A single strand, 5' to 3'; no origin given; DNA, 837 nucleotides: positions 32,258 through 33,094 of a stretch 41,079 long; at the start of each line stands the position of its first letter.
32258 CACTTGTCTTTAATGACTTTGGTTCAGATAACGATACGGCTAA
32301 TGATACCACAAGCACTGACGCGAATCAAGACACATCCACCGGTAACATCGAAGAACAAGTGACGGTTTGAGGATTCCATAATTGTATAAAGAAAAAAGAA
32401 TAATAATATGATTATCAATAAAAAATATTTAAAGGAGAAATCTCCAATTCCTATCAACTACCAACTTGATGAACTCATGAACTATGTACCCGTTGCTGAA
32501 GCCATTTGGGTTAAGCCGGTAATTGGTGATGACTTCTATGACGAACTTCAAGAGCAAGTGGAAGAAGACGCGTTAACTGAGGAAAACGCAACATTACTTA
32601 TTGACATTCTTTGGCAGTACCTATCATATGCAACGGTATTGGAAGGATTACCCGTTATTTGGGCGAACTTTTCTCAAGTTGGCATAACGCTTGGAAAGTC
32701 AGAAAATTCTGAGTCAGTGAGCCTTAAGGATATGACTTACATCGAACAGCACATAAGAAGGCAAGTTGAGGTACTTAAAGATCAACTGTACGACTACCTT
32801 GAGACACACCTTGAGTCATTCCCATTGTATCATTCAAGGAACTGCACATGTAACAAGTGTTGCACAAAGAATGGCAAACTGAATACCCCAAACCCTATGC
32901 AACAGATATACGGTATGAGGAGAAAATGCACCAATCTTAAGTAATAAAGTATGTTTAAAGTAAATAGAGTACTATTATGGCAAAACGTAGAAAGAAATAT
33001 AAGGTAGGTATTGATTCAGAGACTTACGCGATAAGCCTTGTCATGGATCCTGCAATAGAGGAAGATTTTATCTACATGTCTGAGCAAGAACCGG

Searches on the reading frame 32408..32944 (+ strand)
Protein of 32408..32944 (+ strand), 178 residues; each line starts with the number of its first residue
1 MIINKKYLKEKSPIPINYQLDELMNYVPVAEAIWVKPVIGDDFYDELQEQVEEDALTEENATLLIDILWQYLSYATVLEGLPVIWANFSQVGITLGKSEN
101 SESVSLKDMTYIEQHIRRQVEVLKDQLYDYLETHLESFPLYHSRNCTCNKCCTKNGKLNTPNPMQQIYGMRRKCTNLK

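Call 43: search_protein_families(library=pfam, proteins=[window:32408-32944:+], max_evalue=0.01)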
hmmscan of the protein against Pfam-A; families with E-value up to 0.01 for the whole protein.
window:32408-32944:+ (178 aa): 1 family
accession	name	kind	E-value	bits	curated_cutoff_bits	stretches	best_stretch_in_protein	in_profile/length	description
PF20459.4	DUF6712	-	1.9e-20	73.5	25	1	36-147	2-117/121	Family of unknown function (DUF6712)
